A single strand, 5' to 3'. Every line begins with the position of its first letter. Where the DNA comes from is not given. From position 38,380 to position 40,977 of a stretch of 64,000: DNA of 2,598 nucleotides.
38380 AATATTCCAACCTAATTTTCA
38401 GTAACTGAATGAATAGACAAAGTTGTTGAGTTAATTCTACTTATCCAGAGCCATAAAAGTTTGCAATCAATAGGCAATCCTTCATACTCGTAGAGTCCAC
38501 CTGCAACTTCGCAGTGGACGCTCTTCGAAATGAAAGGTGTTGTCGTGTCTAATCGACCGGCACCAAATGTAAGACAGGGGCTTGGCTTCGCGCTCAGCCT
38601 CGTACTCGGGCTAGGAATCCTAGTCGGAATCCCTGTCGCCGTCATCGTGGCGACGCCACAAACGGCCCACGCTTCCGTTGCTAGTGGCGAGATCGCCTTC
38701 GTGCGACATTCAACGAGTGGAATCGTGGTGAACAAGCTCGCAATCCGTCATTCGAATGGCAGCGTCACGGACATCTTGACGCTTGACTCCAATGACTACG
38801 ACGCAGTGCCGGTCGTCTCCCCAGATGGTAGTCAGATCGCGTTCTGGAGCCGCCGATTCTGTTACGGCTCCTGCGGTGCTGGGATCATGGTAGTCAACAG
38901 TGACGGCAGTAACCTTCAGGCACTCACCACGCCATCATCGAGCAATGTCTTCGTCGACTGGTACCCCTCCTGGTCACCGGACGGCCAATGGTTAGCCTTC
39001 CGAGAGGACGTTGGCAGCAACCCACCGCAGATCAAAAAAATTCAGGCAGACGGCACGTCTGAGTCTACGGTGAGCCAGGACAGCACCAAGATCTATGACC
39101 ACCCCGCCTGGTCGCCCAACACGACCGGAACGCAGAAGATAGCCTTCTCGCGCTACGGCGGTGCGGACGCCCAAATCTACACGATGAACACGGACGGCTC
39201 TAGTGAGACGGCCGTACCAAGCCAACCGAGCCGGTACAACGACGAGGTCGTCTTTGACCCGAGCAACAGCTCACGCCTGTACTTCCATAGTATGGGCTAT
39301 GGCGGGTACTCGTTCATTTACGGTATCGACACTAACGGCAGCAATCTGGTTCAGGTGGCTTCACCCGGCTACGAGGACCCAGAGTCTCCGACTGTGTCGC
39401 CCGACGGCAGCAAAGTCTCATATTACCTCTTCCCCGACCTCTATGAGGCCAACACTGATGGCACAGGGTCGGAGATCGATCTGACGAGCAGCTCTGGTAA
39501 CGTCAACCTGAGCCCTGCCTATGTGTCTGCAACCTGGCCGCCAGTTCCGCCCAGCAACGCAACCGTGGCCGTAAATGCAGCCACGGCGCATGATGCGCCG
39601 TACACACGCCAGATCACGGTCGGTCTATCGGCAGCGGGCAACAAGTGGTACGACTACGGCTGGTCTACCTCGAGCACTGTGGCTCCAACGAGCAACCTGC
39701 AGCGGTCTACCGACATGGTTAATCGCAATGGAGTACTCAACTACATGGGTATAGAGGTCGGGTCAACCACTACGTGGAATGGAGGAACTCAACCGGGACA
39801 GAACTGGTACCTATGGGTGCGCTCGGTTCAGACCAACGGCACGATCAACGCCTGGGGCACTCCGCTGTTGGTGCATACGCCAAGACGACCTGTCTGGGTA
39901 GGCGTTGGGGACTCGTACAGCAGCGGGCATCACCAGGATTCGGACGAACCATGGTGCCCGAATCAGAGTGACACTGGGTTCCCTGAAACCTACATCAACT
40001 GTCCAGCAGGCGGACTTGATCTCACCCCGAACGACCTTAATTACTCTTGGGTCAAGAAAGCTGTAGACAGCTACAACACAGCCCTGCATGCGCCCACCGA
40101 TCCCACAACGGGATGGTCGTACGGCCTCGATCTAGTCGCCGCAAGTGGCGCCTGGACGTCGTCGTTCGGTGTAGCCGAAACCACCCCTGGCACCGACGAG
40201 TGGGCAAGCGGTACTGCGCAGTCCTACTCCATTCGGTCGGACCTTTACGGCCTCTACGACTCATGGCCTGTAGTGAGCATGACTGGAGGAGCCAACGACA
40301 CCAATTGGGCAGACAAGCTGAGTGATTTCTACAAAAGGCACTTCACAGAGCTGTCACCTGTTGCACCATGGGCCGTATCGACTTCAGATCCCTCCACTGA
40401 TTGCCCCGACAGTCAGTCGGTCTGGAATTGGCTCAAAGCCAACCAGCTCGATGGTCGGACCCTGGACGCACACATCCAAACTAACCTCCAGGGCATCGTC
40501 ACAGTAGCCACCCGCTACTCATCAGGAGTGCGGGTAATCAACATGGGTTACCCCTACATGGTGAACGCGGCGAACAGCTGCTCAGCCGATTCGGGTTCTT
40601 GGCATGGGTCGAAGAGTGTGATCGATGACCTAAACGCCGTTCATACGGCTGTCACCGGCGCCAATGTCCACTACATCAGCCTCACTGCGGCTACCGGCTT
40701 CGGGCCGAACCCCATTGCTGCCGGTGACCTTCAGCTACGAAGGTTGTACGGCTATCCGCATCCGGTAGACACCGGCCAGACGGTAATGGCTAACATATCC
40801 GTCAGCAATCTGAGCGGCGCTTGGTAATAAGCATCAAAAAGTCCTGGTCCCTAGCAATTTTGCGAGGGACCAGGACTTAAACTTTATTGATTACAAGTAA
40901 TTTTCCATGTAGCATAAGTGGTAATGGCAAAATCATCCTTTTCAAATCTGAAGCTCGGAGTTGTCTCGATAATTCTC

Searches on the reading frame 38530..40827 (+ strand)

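Call 10: search_protein_families(library=pfam, proteins=[window:38530-40827:+], max_evalue=0.001)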
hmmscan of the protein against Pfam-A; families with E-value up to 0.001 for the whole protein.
window:38530-40827:+ (765 aa): 1 family
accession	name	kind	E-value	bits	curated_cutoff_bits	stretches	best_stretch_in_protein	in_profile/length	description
PF07676.18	PD40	-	4.3e-08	33.4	20.9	0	146-158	14-26/38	WD40-like Beta Propeller Repeat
